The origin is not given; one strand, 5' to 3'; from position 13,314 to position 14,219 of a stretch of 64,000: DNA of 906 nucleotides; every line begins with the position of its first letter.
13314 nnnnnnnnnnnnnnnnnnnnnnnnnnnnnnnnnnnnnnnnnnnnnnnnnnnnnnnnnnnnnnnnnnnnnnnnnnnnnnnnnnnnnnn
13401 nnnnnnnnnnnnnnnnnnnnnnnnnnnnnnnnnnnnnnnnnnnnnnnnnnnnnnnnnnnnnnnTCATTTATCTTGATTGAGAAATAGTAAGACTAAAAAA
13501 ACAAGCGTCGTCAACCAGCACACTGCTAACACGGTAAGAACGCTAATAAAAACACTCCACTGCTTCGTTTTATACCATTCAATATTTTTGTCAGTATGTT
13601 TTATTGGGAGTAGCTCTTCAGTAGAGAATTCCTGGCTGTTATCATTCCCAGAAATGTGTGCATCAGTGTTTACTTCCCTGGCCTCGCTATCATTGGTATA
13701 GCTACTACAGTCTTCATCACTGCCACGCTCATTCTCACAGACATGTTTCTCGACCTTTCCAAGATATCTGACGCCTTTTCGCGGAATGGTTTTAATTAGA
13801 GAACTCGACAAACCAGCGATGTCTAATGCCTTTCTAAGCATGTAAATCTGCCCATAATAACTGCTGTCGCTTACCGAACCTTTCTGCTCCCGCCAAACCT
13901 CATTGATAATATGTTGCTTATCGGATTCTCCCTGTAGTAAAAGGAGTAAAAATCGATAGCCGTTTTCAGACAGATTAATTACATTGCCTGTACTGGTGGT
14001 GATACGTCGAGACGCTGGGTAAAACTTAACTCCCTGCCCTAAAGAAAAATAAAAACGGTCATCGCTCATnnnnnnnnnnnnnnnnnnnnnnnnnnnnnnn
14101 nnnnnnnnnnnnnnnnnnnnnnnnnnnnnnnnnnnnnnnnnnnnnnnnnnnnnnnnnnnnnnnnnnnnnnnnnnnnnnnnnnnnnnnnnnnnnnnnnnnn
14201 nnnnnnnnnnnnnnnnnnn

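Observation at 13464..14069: ToxR/CadC-like membrane-anchored regulator candidate embedded in AT-rich DNA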

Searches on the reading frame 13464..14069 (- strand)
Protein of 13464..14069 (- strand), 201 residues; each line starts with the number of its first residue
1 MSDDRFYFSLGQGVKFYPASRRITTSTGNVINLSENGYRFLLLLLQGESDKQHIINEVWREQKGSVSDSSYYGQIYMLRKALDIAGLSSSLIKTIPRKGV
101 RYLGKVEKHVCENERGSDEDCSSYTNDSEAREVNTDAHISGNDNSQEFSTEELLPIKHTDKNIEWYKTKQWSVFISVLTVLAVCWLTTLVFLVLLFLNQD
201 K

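Call 3: search_protein_families(library=pfam, proteins=[window:13464-14069:-], max_evalue=10)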
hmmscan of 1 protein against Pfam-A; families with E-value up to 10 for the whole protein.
window:13464-14069:- (201 aa): 3 families
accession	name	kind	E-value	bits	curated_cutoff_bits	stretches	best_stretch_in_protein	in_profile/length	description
PF00486.34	Trans_reg_C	-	5.1e-05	23.7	26.2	1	29-99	2-74/77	Transcriptional regulatory protein, C terminal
PF02208.21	Sorb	-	0.19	11.8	27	1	154-168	14-28/42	Sorbin homologous domain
PF08510.17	PIG-P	-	0.37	11.1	39.3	1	162-195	35-66/121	PIG-P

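Call 4: search_protein_families(library=ncbifam, proteins=[window:13464-14069:-], max_evalue=10)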
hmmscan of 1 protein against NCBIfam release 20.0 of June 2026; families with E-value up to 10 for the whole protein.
window:13464-14069:- (201 aa): 1 family
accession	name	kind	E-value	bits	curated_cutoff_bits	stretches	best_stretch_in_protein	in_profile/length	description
NF008870.1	PRK11906.1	equivalog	8.4e-05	21.7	800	1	50-121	52-120/458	HilA family transcriptional regulator YgeH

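Call 12: find_homologous_proteins(query=window:13467-14069:-, max_evalue=0.001)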
Query window:13467-14069:- (201 aa): 60 proteins with E <= 0.001 among 144 candidates.
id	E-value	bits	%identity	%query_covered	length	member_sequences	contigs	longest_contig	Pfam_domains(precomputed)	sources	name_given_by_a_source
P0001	8.7e-128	442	99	100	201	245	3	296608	-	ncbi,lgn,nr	ncbi:transcriptional regulator [Escherichia coli]|nr:transcriptional regulator [Escherichia coli] EJ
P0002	1.6e-106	372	96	88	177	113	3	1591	-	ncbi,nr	ncbi:TPA: transcriptional regulator, partial [Shigella flexneri]|nr:transcriptional regulator [Shige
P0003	3.7e-72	260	64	99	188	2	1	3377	-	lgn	-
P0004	3.1e-69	251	62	92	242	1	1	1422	-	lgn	-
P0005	2.0e-66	242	60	99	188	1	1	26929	-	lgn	-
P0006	2.4e-66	241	63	92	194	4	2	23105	PF00486.35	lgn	-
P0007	1.5e-65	239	59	99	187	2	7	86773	-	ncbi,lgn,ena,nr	ncbi:TPA: transcriptional regulator [Enterobacter soli]|nr:transcriptional regulator [Enterobacter s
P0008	5.6e-63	230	58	99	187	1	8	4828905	-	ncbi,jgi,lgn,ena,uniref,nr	ncbi:winged helix-turn-helix domain-containing protein [Intestinirhabdus alba]|jgi:DNA-binding winge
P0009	5.3e-54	201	50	97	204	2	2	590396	-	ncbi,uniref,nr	ncbi:transcriptional regulator [Mixta tenebrionis]|uniref:Transcriptional regulator n=1 Tax=Mixta te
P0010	3.9e-53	198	49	97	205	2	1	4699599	-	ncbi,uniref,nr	ncbi:winged helix-turn-helix domain-containing protein [Mixta intestinalis]|uniref:OmpR/PhoB-type do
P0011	2.9e-50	189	48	99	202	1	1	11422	-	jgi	-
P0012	6.2e-50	188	50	99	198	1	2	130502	-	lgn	-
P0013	7.8e-50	187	48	98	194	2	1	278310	-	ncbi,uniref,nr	ncbi:transcriptional regulator [Mixta theicola]|uniref:Transcriptional regulator n=2 Tax=Mixta theic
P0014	2.2e-49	186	47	97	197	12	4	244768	-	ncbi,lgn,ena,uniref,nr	ncbi:winged helix-turn-helix domain-containing protein [Serratia rubidaea]|uniref:winged helix-turn-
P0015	6.2e-49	184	49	99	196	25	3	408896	-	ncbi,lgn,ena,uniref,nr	ncbi:transcriptional regulator [Hafnia sp. HMSC23F03]|uniref:winged helix-turn-helix domain-containi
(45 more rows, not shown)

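Call 14: find_related_loci(query=A1, collection=genome_contigs, flank=10000)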
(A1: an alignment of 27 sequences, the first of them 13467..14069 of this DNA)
Query A1 (201 aa) in genome_contigs; peptide patterns used: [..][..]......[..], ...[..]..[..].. (x = any residue, [..] = any of these).
72 stretches matched a pattern; 55 encode a relative of the query (tblastn E <= 1e-3); 55 distinct loci.
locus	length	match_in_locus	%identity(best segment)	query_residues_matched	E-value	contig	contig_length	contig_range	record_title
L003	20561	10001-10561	58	1-198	5e-71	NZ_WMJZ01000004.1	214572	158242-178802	Intestinirhabdus alba strain BIT-B35 Scaffold4, whole genome shotgun sequence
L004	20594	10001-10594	50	3-197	9e-60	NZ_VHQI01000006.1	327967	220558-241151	Mixta tenebrionis strain BIT-26 Scaffold6, whole genome shotgun sequence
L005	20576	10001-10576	48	1-197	2e-56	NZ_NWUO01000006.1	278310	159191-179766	Mixta theicola strain QC88-366 Contig0006, whole genome shotgun sequence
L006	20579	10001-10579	49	1-199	8e-56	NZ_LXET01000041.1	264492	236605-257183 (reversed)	Hafnia paralvei ATCC 29927 Sequence00041, whole genome shotgun sequence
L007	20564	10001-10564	47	4-197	2e-54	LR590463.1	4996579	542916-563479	Serratia rubidaea strain NCTC12971 genome assembly, chromosome: 1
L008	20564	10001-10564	44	4-197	4e-53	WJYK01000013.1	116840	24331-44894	Enterobacteriaceae bacterium RIT693 13, whole genome shotgun sequence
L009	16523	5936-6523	46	1-199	5e-53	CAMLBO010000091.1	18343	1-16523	MAG: uncultured Enterobacterales bacterium isolate SRR7287240_bin.1_metawrap_v1.3.0_MAG genome assembly, contig: ERZ1035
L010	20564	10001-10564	45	4-197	2e-52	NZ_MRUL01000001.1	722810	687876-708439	Izhakiella australiensis strain D4N98 NODE_1_length_722810_cov_107.208_ID_2379, whole genome shotgun sequence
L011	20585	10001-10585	45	8-197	4e-52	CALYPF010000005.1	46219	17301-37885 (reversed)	MAG: uncultured Enterobacteriaceae bacterium isolate SRR11267054_bin.5_metawrap_v1.3.0_MAG genome assembly, contig: ERZ9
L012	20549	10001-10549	46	4-196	3e-48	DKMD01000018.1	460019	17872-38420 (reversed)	MAG TPA_asm: Pluralibacter sp. UBA7423 UBA7423_contig_37, whole genome shotgun sequence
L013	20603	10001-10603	39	3-200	2e-42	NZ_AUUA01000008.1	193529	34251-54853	Leminorella grimontii ATCC 33999 = DSM 5078 G544DRAFT_scaffold00007.7_C, whole genome shotgun sequence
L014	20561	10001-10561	39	8-197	8e-42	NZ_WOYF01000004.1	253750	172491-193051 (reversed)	Budvicia diplopodorum strain D9 Scaffold4_1, whole genome shotgun sequence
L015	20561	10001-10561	39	8-197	1e-40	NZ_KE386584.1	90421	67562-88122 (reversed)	Budvicia aquatica DSM 5075 = ATCC 35567 strain DSM 5075 YWEDRAFT_scaffold_16.17, whole genome shotgun sequence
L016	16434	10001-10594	40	1-201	1e-39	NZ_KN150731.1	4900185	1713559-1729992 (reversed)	Yersinia frederiksenii ATCC 33641 scaffold1, whole genome shotgun sequence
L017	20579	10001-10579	40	1-200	2e-39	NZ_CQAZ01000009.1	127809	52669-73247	Yersinia pekkanenii strain A125KOH2, whole genome shotgun sequence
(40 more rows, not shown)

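Call 31: predict_structure(alignment_id=A1)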
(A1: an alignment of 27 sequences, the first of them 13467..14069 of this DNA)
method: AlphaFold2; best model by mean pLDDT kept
length: 201 residues; sequences in the alignment: 27
mean_pLDDT: 80.3   pTM: 0.59
mean pLDDT of the five models: 80.3, 79.2, 78.5, 78.0, 76.8
residues with pLDDT >= 90: 123; 70-90: 18; 50-70: 25; < 50: 35
segments of 3 or more residues with pLDDT < 50: 128-161
pLDDT, mean of each block of 10 residues (from residue 1): 78 95 97 97 97 94 87 97 97 94 95 62 52 38 35 44 65 93 97 94 68
secondary structure, 60 per line:
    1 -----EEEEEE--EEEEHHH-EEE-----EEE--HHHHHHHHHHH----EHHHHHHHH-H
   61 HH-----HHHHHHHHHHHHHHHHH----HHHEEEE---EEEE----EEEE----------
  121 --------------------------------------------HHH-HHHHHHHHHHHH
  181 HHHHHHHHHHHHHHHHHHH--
elements in order: E6-11 E14-17 E22-24 E30-32 H35-45 H51-58 H68-84 E92-95 E99-102 E107-110 H169-199

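Call 33: search_solved_structures(query=A1, max_evalue=0.01, show_alignments=1)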
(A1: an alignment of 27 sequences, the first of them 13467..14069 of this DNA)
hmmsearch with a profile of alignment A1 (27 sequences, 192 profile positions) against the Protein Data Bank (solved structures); distinct sequences matched with E-value up to 0.01: 3.
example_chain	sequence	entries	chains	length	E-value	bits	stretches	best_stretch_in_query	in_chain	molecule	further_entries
7nmb_A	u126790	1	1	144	2.6e-11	46.6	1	8-115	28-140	Cholera toxin transcriptional activator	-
8b4b_W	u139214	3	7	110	6.1e-11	45.4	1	9-110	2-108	Cholera toxin transcriptional activator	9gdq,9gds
8b4c_D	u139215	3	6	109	7.8e-11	45.1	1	9-109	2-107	Cholera toxin transcriptional activator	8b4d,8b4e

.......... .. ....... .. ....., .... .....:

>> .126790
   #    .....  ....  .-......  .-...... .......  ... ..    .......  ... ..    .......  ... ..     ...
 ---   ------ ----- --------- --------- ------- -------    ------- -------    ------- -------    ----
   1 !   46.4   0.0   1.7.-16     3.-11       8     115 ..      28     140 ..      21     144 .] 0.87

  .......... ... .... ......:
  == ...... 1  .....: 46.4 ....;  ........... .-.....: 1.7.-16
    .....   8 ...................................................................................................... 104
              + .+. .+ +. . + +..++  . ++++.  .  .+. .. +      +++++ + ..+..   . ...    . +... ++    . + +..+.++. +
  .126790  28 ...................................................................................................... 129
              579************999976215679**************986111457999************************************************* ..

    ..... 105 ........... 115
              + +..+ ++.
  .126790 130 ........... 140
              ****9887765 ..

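Call 34: fold_search(model_id=the predicted structure, library=pdb)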
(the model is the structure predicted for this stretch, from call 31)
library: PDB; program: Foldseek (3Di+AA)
matches with E <= 10: 262; with E <= 0.001: 24
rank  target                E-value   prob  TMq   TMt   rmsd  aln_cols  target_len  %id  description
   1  8b4d_C                4.4e-07  1.00  0.45  0.80   3.0       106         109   33  ToxR bacterial transcriptional regulator bound to 40 bp toxT promoter DNA (released 2023-08-09)
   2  8b4b_W                7.2e-07  1.00  0.45  0.78   3.0       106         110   33  ToxR bacterial transcriptional regulator bound to 19 bp ompU promoter DNA (released 2023-08-09)
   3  8b4b_Y                1.8e-06  1.00  0.42  0.78   3.3       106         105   31  ToxR bacterial transcriptional regulator bound to 19 bp ompU promoter DNA (released 2023-08-09)
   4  8b4c_D                2.1e-06  1.00  0.45  0.80   3.0       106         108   33  ToxR bacterial transcriptional regulator bound to 20 bp toxT promoter DNA (released 2023-08-09)
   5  8b4d_B                3.4e-06  1.00  0.44  0.79   2.1       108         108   32  ToxR bacterial transcriptional regulator bound to 40 bp toxT promoter DNA (released 2023-08-09)
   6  8b4b_X                5.9e-06  1.00  0.42  0.79   3.3       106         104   30  ToxR bacterial transcriptional regulator bound to 19 bp ompU promoter DNA (released 2023-08-09)
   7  7nmb_MODEL_1_A        5.9e-06  1.00  0.42  0.70   3.5       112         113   31  cytoplasmic domain of Vibrio cholerae ToxR (released 2021-10-20)
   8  8b4e_A                2.0e-05  1.00  0.41  0.73   3.9       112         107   30  ToxR bacterial transcriptional regulator bound to 25 bp toxT promoter DNA (released 2023-08-09)
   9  5ju7                  5.1e-05  1.00  0.44  0.77   2.6       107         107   22  DNA BINDING DOMAIN OF E.COLI CADC (released 2017-04-26)
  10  6is4                  6.2e-05  1.00  0.36  0.68   7.4        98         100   21  Crystal Structure of Staphylococcus aureus response regulator ArlR DNA binding domain (released 2019-10-30)
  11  1qqi                  1.0e-04  1.00  0.41  0.74   2.6        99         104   21  SOLUTION STRUCTURE OF THE DNA-BINDING AND TRANSACTIVATION DOMAIN OF PHOB FROM ESCHERICHIA COLI (released 2000-06-07)
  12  6kyx                  1.5e-04  1.00  0.36  0.69   7.5        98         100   21  Crystal Structure of Staphylococcus aureus response regulator ArlR DNA binding domain with His tag cleaved (released 2020-09-23)
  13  1gxp_E                2.0e-04  1.00  0.39  0.71   2.4        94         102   22  PhoB effector domain in complex with pho box DNA. (released 2002-04-29)
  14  1gxq                  2.3e-04  1.00  0.39  0.69   2.6        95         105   22  Crystal structure of the PhoB effector domain (released 2002-04-29)
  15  6iju                  2.3e-04  1.00  0.36  0.69   7.3        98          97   21  The DNA binding domain of a response regulator ArlR from Staphylococcus aureus (released 2019-10-16)
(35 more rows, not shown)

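Call 38: find_homologous_proteins(query=A2, max_evalue=0.00001)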
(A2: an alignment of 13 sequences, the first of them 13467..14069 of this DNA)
Query A2 (13 sequences) (201 aa, profile of the alignment): 190 proteins with E <= 0.00001 among 4516 candidates; the best 120 are listed.
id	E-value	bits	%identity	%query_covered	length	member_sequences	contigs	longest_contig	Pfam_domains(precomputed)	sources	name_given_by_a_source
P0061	4.3e-80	286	40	100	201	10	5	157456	-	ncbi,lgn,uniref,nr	ncbi:hypothetical protein QVN83_07850 [Yersinia frederiksenii]|uniref:winged helix-turn-helix domain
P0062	1.5e-76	274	40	98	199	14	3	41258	-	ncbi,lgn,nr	ncbi:hypothetical protein QLL89_002362 [Yersinia enterocolitica]|nr:hypothetical protein [Yersinia e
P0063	3.0e-76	273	40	98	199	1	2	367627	-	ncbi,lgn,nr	ncbi:winged helix-turn-helix domain-containing protein [Yersinia enterocolitica]|nr:hypothetical pro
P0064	3.3e-76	273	40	98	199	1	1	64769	-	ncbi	-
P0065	5.4e-76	273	40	98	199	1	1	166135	-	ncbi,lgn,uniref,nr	ncbi:membrane protein [Yersinia enterocolitica]|uniref:winged helix-turn-helix domain-containing pro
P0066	6.4e-76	272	40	98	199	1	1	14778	-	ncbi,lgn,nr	ncbi:TPA: hypothetical protein PXQ99_003115 [Yersinia enterocolitica]|nr:hypothetical protein [Yersi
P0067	7.0e-76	272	40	98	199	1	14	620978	-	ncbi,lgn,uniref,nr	ncbi:winged helix-turn-helix domain-containing protein [Yersinia enterocolitica]|uniref:winged helix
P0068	7.2e-76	272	40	98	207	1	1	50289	-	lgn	-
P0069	7.8e-76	272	41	98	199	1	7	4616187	-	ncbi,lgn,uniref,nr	ncbi:winged helix-turn-helix domain-containing protein [Yersinia enterocolitica]|uniref:Membrane pro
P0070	8.5e-76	272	39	100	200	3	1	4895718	-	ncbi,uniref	ncbi:winged helix-turn-helix domain-containing protein [Yersinia enterocolitica]|uniref:winged helix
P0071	9.5e-76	272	39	100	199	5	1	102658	-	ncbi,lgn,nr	ncbi:membrane protein [Yersinia frederiksenii]|nr:membrane protein [Yersinia frederiksenii]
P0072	1.1e-75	272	41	98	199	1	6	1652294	-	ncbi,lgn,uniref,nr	ncbi:winged helix-turn-helix domain-containing protein [Yersinia enterocolitica]|uniref:winged helix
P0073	1.5e-75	271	40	100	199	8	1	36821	-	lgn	-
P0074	1.7e-75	271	41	98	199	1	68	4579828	-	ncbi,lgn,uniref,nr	ncbi:membrane protein [Yersinia enterocolitica]|uniref:winged helix-turn-helix domain-containing pro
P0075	2.7e-75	270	41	98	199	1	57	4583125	-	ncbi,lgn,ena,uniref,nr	ncbi:membrane protein [Yersinia enterocolitica]|uniref:winged helix-turn-helix domain-containing pro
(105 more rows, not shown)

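Call 39: find_encoding_contigs(protein=P0074, flank=8000, max_places=2)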
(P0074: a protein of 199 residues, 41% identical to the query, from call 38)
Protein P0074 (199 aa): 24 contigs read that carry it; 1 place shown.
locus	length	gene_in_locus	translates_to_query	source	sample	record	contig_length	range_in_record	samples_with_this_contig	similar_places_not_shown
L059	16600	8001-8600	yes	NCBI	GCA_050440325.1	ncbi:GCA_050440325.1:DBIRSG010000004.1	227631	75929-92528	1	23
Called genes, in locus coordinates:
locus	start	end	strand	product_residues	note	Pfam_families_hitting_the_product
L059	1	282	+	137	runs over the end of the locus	-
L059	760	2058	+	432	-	-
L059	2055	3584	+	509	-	PF19335:HMBD, PF25919:BSH_CusB, PF25973:BSH_CzcB (weak), PF25869:3HB_CusB, PF25954:Beta-barrel_RND_2, PF25967:RND-MFP_C, PF25975:CzcB_C (weak), PF11604:CusF_Ec, +1 more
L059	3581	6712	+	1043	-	PF00873:ACR_tran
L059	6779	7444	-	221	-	PF13532:2OG-FeII_Oxy_2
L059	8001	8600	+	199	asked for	-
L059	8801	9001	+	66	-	-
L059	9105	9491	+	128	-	PF01478:Peptidase_A24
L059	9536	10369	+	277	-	-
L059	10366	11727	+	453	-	PF13629:T2SS-T3SS_pil_N, PF00263:Secretin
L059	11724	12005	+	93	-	-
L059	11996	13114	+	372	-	-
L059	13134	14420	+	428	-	PF00437:T2SSE, PF27713:UCP018868 (weak)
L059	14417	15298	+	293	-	PF00482:T2SSF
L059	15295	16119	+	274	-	PF00482:T2SSF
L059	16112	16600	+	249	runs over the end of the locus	-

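Call 40: find_encoding_contigs(protein=window:13467-14069:-, flank=6000, max_places=10)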
Protein window:13467-14069:- (201 aa): 23 contigs read that carry it; 10 places shown.
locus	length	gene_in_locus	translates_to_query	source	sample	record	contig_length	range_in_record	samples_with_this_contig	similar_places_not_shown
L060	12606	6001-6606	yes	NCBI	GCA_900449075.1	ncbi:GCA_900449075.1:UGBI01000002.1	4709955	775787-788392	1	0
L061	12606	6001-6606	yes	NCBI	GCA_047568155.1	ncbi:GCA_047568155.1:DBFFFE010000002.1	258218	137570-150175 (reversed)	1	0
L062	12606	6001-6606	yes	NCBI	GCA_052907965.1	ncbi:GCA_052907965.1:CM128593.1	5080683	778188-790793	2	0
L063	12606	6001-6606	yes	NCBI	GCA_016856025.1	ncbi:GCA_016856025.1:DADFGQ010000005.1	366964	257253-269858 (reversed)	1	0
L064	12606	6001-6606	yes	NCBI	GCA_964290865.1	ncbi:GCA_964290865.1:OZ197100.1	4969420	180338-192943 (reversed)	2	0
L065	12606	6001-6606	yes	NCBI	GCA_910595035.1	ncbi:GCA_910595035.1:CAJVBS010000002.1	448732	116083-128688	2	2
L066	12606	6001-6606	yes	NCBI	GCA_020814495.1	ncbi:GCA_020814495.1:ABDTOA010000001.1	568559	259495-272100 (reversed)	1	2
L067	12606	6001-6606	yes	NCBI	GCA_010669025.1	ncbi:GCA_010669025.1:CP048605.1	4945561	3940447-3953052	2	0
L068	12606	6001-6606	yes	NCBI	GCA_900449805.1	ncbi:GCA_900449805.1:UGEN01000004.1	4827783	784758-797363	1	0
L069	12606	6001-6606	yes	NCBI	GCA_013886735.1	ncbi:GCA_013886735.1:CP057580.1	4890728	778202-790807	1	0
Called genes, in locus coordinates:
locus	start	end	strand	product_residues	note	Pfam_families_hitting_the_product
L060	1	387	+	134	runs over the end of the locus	PF03928:HbpS-like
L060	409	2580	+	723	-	PF20656:MS_N, PF20658:MSG_insertion, PF01274:MS_TIM-barrel, PF20659:MS_C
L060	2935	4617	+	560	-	PF02652:Lactate_perm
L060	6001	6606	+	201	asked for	-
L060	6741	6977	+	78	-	PF04964:Flp_Fap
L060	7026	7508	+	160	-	PF01478:Peptidase_A24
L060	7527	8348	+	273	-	-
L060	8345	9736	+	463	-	PF13629:T2SS-T3SS_pil_N, PF00263:Secretin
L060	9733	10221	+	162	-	-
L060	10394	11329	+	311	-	-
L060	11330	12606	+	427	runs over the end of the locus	PF00437:T2SSE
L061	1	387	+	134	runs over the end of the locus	PF03928:HbpS-like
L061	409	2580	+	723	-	PF20656:MS_N, PF20658:MSG_insertion, PF01274:MS_TIM-barrel, PF20659:MS_C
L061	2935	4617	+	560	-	PF02652:Lactate_perm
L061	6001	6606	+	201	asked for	-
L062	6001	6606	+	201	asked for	-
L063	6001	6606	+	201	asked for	-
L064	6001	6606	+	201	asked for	-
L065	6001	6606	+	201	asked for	-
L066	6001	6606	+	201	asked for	-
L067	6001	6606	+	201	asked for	-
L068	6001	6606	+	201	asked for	-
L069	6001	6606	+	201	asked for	-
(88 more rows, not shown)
